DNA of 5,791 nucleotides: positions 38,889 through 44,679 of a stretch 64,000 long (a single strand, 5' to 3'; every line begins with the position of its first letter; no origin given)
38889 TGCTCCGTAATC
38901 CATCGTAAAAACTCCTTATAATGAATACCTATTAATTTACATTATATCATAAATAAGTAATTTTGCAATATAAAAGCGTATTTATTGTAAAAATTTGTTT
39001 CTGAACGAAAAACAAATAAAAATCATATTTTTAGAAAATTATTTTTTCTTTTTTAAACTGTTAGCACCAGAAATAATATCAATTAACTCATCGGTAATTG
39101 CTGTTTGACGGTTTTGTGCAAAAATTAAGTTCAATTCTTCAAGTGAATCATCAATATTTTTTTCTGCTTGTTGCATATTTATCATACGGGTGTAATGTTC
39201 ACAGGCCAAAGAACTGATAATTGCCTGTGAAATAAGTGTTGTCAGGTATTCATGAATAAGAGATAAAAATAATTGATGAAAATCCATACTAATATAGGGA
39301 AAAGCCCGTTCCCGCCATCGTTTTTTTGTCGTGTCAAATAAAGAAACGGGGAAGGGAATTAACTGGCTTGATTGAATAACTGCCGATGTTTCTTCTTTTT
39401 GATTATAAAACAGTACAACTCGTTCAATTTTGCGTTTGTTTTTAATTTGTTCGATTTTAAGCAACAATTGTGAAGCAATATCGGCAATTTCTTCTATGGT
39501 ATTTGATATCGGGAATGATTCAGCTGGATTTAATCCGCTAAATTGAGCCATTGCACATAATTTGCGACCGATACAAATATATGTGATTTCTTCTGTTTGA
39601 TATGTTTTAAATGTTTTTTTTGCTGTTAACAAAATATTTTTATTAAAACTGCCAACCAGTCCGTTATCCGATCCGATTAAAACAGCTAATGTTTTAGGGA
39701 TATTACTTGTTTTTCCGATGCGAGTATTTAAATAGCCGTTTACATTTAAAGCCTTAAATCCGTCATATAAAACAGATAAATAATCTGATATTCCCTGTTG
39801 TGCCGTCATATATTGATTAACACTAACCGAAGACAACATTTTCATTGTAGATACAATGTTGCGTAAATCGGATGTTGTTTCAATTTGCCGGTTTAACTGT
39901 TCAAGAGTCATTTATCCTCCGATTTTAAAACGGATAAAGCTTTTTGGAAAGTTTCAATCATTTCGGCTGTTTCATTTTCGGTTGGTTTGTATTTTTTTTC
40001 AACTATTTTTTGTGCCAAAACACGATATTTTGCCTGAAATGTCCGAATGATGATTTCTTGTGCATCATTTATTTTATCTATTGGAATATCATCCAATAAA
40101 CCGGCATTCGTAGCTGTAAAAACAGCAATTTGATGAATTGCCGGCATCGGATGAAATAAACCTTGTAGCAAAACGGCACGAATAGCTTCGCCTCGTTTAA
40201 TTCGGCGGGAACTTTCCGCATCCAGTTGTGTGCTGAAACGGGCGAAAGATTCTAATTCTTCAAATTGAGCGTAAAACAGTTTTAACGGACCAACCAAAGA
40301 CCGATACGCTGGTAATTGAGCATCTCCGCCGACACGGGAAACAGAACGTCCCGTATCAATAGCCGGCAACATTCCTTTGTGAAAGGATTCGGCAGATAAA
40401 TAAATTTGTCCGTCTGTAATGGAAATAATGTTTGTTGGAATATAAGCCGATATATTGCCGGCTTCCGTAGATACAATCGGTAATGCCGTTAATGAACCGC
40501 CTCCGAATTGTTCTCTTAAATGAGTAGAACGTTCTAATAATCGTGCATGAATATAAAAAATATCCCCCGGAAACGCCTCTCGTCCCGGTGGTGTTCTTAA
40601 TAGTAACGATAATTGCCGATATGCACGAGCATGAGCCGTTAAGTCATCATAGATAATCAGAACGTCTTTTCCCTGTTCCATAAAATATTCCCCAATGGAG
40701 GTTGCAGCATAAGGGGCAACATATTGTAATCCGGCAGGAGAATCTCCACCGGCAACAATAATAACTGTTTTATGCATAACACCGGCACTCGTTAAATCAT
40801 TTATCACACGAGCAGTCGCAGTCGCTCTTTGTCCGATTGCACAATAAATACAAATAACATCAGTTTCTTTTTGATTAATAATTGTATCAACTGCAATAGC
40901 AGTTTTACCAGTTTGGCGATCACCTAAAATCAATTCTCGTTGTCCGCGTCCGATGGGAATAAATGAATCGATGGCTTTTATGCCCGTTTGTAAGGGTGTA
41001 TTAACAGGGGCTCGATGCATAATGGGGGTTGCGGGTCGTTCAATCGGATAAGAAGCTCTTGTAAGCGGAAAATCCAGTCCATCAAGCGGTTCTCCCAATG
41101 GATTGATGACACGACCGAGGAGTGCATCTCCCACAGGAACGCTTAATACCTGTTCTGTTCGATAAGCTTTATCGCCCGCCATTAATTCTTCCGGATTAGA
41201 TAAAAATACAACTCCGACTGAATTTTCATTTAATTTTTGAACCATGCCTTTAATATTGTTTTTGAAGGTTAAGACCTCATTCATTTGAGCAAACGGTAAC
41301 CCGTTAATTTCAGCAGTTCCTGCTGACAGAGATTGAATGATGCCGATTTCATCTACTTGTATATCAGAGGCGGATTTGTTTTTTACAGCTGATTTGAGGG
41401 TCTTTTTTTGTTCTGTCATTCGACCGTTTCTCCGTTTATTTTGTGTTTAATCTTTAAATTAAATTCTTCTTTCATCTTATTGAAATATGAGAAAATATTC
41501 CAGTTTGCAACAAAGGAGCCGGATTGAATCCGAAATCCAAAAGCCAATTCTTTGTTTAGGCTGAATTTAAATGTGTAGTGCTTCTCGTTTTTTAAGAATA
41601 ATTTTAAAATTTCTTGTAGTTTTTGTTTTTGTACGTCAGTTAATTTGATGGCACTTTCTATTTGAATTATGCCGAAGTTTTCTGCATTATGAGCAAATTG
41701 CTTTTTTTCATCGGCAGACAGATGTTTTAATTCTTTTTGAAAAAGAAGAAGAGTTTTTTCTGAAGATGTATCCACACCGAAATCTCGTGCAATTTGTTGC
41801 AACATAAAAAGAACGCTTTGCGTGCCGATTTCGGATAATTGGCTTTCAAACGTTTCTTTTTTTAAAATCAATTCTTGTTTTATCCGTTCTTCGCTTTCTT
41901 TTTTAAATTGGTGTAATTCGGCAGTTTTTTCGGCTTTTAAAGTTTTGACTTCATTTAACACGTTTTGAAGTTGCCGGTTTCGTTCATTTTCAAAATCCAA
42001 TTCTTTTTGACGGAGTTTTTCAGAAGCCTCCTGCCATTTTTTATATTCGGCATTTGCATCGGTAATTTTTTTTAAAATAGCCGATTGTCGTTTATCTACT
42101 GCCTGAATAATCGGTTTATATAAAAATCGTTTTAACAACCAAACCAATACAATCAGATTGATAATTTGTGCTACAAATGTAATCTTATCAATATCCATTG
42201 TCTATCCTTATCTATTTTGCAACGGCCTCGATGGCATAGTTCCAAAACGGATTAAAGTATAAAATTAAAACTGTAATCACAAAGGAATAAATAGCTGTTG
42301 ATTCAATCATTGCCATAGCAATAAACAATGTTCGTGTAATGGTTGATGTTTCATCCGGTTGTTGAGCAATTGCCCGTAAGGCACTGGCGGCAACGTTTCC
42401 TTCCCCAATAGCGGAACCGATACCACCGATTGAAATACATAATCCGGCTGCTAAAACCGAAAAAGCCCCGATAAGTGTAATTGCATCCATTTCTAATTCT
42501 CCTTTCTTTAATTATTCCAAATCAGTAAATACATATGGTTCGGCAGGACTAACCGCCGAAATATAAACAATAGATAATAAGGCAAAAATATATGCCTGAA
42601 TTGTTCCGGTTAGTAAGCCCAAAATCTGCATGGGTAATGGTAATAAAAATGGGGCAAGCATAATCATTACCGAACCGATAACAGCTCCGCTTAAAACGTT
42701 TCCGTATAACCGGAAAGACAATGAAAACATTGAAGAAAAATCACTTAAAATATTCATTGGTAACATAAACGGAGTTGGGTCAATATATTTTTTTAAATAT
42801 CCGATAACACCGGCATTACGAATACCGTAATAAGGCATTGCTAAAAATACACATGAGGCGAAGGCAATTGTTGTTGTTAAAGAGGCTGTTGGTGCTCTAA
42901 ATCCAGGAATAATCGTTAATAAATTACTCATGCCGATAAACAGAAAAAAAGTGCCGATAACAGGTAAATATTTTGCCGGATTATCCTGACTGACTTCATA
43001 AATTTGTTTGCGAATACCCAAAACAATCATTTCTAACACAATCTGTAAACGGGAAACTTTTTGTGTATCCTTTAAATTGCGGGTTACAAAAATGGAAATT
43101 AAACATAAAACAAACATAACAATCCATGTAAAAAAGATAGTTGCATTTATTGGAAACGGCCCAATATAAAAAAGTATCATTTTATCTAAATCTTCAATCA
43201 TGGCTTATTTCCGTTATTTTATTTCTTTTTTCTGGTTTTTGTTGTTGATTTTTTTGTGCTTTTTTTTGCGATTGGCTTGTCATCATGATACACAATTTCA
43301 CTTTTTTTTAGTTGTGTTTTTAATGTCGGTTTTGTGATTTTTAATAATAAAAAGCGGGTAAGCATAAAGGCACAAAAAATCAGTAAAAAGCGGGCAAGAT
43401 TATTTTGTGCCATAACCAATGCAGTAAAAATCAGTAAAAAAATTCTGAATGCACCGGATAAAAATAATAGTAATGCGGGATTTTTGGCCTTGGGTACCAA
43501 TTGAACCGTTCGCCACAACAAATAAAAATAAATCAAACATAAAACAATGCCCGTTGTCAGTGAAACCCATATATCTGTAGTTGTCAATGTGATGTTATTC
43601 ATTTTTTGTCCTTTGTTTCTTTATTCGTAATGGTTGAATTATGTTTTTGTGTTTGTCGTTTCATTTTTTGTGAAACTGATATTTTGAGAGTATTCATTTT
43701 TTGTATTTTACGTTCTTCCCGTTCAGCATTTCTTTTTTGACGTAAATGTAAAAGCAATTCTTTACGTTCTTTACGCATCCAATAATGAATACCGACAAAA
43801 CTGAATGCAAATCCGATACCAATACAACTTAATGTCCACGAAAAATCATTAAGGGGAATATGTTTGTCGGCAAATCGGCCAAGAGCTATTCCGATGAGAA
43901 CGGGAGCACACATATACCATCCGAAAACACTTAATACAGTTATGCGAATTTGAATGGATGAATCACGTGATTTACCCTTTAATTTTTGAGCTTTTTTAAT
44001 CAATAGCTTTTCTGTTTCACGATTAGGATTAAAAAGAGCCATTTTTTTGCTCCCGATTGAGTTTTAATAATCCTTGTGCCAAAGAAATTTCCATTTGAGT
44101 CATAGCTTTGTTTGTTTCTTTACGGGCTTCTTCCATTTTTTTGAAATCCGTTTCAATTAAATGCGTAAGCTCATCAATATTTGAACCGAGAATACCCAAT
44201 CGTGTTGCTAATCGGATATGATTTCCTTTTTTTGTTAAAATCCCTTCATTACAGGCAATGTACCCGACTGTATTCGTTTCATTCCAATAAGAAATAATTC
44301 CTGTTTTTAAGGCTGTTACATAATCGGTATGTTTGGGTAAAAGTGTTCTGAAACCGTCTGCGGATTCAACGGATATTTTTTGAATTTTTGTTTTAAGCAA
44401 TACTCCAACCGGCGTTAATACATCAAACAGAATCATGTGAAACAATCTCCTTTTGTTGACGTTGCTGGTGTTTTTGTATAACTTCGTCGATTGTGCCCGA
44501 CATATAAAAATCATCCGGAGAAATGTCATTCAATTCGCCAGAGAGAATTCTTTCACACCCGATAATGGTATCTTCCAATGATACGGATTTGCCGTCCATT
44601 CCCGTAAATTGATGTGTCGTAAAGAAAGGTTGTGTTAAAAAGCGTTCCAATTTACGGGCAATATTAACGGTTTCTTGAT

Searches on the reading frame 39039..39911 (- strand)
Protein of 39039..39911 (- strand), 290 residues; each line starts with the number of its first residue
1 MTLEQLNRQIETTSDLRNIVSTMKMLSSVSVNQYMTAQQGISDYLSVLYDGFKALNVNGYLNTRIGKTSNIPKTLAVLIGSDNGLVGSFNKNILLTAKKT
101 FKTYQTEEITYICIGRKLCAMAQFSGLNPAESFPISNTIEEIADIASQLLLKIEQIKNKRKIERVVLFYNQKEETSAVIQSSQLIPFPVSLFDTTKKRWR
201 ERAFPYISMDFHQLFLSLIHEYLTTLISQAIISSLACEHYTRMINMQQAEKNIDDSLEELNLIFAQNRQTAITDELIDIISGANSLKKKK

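Call 30: search_protein_families(library=pfam, proteins=[window:39039-39911:-], max_evalue=0.001)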
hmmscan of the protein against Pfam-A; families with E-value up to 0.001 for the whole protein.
window:39039-39911:- (290 aa): 1 family
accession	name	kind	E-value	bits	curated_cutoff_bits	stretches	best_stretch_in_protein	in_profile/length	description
PF00231.24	ATP-synt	-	4.4e-52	178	39.9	1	2-286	1-285/285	ATP synthase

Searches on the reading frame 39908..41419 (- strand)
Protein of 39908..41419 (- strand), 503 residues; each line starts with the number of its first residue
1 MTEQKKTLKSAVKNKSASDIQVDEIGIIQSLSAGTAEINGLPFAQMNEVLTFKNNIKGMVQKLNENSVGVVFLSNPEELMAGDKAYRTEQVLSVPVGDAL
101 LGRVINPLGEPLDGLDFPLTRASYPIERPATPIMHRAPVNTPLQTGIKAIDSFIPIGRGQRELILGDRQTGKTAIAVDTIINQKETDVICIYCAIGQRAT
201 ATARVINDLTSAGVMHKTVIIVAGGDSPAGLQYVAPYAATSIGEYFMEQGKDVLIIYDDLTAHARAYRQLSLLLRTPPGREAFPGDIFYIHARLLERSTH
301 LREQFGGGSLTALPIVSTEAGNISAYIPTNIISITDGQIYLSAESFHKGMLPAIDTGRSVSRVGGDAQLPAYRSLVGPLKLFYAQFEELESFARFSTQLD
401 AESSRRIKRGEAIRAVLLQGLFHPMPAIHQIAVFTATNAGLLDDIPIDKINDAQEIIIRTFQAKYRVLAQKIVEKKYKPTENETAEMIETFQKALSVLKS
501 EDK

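Call 31: search_protein_families(library=pfam, proteins=[window:39908-41419:-], max_evalue=0.001)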
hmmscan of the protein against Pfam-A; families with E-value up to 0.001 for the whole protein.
window:39908-41419:- (503 aa): 4 families
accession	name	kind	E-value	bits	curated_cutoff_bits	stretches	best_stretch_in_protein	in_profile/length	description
PF00006.31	ATP-synt_ab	-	3.2e-81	272.5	29.5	1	146-361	1-213/213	ATP synthase alpha/beta family, nucleotide-binding domain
PF00306.32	ATP-synt_ab_C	-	5.9e-29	101.4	27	1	368-490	1-122/126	ATP synthase alpha/beta chain, C terminal domain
PF02874.29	ATP-synt_ab_N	-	0.00012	23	20.9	1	26-88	6-68/69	ATP synthase alpha/beta family, beta-barrel domain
PF06745.19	ATPase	-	0.00053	19.9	26.6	0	144-201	2-62/231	KaiC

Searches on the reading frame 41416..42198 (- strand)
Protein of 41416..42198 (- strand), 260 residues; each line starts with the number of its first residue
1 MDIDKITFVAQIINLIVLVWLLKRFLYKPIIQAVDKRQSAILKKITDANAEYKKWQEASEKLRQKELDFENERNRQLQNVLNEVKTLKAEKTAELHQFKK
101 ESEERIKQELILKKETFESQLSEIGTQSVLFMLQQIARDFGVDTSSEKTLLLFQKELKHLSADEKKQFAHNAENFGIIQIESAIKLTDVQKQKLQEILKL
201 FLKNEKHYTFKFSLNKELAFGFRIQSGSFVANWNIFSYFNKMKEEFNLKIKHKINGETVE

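Call 31: search_protein_families(library=pfam, proteins=[window:41416-42198:-], max_evalue=0.001)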
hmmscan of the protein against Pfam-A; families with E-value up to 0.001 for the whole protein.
window:41416-42198:- (260 aa): 2 families
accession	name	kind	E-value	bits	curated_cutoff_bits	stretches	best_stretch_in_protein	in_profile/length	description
PF00430.23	ATP-synt_B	-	1.4e-10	41.8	28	1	7-126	1-121/132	ATP synthase B/B' CF(0)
PF00213.23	OSCP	-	4.7e-05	24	22.3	1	150-244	75-170/172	ATP synthase delta (OSCP) subunit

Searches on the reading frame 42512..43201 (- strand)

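Call 31: search_protein_families(library=pfam, proteins=[window:42512-43201:-], max_evalue=0.001)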
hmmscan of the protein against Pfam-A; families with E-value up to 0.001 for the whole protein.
window:42512-43201:- (229 aa): 1 family
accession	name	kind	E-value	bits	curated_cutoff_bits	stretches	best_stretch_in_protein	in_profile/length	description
PF00119.25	ATP-synt_A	-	7.1e-45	154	33.9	1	22-215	1-217/217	ATP synthase A chain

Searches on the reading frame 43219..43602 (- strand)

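Call 31: search_protein_families(library=pfam, proteins=[window:43219-43602:-], max_evalue=0.001)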
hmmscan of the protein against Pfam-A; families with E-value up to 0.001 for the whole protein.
window:43219-43602:- (127 aa): 1 family
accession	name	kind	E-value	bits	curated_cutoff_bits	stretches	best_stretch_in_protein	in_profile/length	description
PF12966.13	AtpR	-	3.3e-13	50.3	26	1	13-92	5-84/86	N-ATPase, AtpR subunit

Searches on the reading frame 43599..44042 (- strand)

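Call 31: search_protein_families(library=pfam, proteins=[window:43599-44042:-], max_evalue=0.001)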
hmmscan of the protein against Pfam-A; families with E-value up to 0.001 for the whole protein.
window:43599-44042:- (147 aa): 1 family
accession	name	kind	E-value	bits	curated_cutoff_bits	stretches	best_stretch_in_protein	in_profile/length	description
PF09527.15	ATPase_gene1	-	1.1e-08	35.4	26.6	1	37-86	4-52/54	Putative F0F1-ATPase subunit Ca2+/Mg2+ transporter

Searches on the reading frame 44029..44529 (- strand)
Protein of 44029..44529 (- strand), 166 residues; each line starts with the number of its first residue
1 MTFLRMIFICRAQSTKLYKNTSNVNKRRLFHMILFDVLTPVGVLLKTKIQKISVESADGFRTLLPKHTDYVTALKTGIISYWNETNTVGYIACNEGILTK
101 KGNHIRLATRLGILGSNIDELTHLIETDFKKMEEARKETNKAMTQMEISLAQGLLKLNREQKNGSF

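Call 31: search_protein_families(library=pfam, proteins=[window:44029-44529:-], max_evalue=0.001)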
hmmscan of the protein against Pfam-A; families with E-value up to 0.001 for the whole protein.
window:44029-44529:- (166 aa): 1 family
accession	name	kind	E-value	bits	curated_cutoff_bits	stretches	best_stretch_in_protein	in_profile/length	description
PF02823.21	ATP-synt_DE_N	-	1.7e-11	44.4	27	1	35-107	3-75/80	ATP synthase, Delta/Epsilon chain, beta-sandwich domain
